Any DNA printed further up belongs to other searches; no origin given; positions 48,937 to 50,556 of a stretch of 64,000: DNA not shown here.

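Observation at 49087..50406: MarR-type wHTH fused to a GT8 glycosyltransferase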

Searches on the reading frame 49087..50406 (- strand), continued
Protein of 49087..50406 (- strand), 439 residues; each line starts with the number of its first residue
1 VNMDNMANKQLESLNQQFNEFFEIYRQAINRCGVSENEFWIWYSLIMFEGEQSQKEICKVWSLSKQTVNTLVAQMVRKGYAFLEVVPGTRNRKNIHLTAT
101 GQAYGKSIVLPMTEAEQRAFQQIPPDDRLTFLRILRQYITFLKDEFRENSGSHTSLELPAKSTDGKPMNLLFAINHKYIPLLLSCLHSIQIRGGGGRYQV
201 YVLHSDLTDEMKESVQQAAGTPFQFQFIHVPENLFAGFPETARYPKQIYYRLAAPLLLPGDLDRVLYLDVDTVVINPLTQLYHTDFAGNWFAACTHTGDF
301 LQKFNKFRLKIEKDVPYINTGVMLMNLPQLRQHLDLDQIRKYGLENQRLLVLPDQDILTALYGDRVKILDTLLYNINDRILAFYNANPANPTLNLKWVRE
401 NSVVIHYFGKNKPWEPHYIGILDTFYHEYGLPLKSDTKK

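Call 43: find_encoding_contigs(protein=P0069, flank=5000, max_places=2)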
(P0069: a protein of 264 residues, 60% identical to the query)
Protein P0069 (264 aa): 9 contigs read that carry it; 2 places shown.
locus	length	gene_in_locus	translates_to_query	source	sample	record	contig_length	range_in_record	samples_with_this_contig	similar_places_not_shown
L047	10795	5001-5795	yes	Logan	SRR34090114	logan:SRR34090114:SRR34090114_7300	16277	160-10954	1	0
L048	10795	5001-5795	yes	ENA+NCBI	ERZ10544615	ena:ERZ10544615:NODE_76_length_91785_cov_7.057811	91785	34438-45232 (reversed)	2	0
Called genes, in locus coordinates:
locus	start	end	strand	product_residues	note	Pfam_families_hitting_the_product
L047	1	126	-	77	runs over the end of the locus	PF04023:FeoA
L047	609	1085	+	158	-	PF01257:2Fe-2S_thioredx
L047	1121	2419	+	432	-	PF01512:Complex1_51K, PF10589:NADH_4Fe-4S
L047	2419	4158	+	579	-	PF13510:Fer2_4, PF10588:NADH-G_4Fe-4S_3, PF14697:Fer4_21 (weak), PF22117:Fer4_Nqo3, PF12838:Fer4_7, PF13183:Fer4_8, PF02906:Fe_hyd_lg_C, PF02256:Fe_hyd_SSU, +4 more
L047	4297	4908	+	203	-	-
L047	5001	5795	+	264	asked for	PF01501:Glyco_transf_8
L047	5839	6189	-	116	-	-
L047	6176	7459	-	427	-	PF07613:DUF1576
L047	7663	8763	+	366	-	PF00149:Metallophos, PF12850:Metallophos_2 (weak)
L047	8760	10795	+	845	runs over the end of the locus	PF13175:AAA_15, PF13476:AAA_23, PF13514:AAA_27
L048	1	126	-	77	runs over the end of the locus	PF04023:FeoA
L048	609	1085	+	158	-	PF01257:2Fe-2S_thioredx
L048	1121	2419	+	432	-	PF01512:Complex1_51K, PF10589:NADH_4Fe-4S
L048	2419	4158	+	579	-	PF13510:Fer2_4, PF10588:NADH-G_4Fe-4S_3, PF14697:Fer4_21 (weak), PF22117:Fer4_Nqo3, PF12838:Fer4_7, PF13183:Fer4_8, PF02906:Fe_hyd_lg_C, PF02256:Fe_hyd_SSU, +4 more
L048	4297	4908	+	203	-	-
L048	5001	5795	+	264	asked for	PF01501:Glyco_transf_8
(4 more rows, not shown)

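Call 58: search_protein_families(library=ncbifam, proteins=[L001:5416-5976:+, L025:7194-8312:+, L030:6905-8014:+, L026:4534-5667:+, L020:6458-7285:+, L025:6589-7206:+], max_evalue=0.00001)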
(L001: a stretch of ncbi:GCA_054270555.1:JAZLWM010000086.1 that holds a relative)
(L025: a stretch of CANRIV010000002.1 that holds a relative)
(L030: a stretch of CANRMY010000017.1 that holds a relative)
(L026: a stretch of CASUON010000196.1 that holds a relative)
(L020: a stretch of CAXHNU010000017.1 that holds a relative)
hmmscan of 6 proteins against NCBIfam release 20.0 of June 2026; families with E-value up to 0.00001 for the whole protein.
L001:5416-5976:+ (186 aa): 6 families
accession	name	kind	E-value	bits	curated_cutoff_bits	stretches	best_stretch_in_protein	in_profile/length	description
NF053678.1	ClpnSynClsA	equivalog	3.8e-26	92.3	240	1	11-176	1-160/180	cardiolipin synthase ClsA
TIGR00560.1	pgsA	equivalog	6.3e-23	82.2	109.1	1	14-174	2-166/183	CDP-diacylglycerol--glycerol-3-phosphate 3-phosphatidyltransferase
NF008090.0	PRK10832.1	equivalog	5.6e-12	46.1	304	1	13-161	3-154/182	CDP-diacylglycerol--glycerol-3-phosphate 3-phosphatidyltransferase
NF040950.1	archin_ph_syn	equivalog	1.3e-10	41.5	180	1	11-97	21-107/191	archaetidylinositol phosphate synthase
TIGR00473.1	pssA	equivalog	8.5e-08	32.4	107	1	37-159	17-137/153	CDP-diacylglycerol--serine O-phosphatidyltransferase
TIGR04217.1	archae_ser_T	exception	1e-06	28.7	200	1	10-183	4-177/221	archaetidylserine synthase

L025:7194-8312:+ (372 aa): 3 families
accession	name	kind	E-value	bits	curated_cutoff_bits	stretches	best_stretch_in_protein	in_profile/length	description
NF010135.0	PRK13609.1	equivalog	5e-33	114.6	500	1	3-361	7-363/388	diglucosyl diacylglycerol synthase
NF010134.0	PRK13608.1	equivalog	7e-30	104.3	557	1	86-367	88-369/391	diglucosyl diacylglycerol synthase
TIGR01133.1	murG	equivalog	9.6e-10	38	250.25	1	178-362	162-352/353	undecaprenyldiphospho-muramoylpentapeptide beta-N-acetylglucosaminyltransferase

L030:6905-8014:+ (369 aa): 3 families
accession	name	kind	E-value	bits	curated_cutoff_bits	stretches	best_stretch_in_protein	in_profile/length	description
NF010135.0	PRK13609.1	equivalog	2.1e-48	165.2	500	1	2-366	5-364/388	diglucosyl diacylglycerol synthase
NF010134.0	PRK13608.1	equivalog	6.2e-29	101.2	557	1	114-366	112-364/391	diglucosyl diacylglycerol synthase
TIGR01133.1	murG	equivalog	4.4e-16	58.8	250.25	1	168-366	150-352/353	undecaprenyldiphospho-muramoylpentapeptide beta-N-acetylglucosaminyltransferase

L026:4534-5667:+ (377 aa): 3 families
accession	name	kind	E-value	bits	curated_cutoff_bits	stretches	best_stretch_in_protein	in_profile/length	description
TIGR02872.1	spore_ytvI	equivalog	2.3e-24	86.4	198.15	1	31-358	15-335/341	sporulation integral membrane protein YtvI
NF045801.1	efflux_ABUW_0982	equivalog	1.4e-14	53.9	675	1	31-360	17-342/392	chloramphenicol efflux transporter CxpE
NF008930.0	PRK12287.1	subfamily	6e-12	45.8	318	1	36-366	27-334/344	AI-2E family transporter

L020:6458-7285:+ (275 aa): 1 family
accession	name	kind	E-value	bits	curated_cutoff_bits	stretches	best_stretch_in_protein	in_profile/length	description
NF011718.0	PRK15171.1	equivalog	1.4e-21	77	461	1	3-255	25-275/337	lipopolysaccharide 3-alpha-galactosyltransferase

L025:6589-7206:+ (205 aa): 8 families
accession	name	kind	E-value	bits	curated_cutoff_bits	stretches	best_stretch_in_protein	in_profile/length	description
TIGR00023.1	TIGR00023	equivalog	7.8e-28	97.6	137.2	1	5-186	6-177/196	glycerol-3-phosphate 1-O-acyltransferase PlsY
NF010987.0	PRK14411.1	equivalog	1.4e-16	60.9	243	1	7-144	6-136/204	membrane protein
NF010993.0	PRK14417.1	equivalog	8.1e-14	51.7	249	1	5-194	6-191/232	membrane protein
NF010978.0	PRK14401.1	equivalog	5.2e-13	49.2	163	1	7-188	5-181/187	membrane protein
NF010992.0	PRK14416.1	equivalog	9.5e-13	48.6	222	1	9-168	4-157/207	membrane protein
NF010990.0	PRK14414.1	equivalog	1.1e-12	48.1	261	1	9-162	12-156/210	glycerol-3-phosphate acyltransferase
NF001254.0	PRK00220.2-1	equivalog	8.6e-11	42.2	199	1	3-164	3-156/182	glycerol-3-phosphate 1-O-acyltransferase PlsY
NF010976.0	PRK14399.1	equivalog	1.4e-08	34.9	419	1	9-171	16-174/258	membrane protein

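Call 69: predict_structure(alignment_id=A3)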
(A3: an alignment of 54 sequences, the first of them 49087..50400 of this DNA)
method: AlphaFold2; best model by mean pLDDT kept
length: 437 residues; sequences in the alignment: 54
mean_pLDDT: 78.0   pTM: 0.63
mean pLDDT of the five models: 78.0, 75.0, 73.0, 71.3, 71.3
residues with pLDDT >= 90: 170; 70-90: 141; 50-70: 77; < 50: 49
segments of 3 or more residues with pLDDT < 50: 3-10, 134-161, 431-437
pLDDT, mean of each block of 10 residues (from residue 1): 46 54 67 81 74 81 88 92 85 89 72 55 58 46 33 30 81 91 92 92 97 92 96 81 85 96 94 94 96 72 74 85 97 93 84 91 93 87 77 91 71 60 74 38
secondary structure, 60 per line:
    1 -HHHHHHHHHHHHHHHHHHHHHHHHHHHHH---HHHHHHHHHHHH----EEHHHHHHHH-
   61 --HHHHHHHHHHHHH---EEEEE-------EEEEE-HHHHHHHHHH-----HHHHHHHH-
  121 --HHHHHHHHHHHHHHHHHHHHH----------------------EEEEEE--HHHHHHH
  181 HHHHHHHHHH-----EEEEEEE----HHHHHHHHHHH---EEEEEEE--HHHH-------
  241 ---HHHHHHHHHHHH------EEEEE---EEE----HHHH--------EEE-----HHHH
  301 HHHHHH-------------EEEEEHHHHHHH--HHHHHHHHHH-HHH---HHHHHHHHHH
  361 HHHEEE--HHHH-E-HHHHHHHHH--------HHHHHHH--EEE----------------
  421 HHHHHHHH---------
elements in order: H2-30 H34-45 H52-59 H63-75 E79-83 E91-95 H97-106 H112-119 H123-143 E166-171 H174-190 E196-202 H207-217 E221-227 H230-233 H244-255 E262-266 E270-272 H277-280 E289-291 H297-306 E320-324 H325-331 H334-343 H351-363 E364-366 H369-372 H376-384 H393-399 E402-404 H421-428
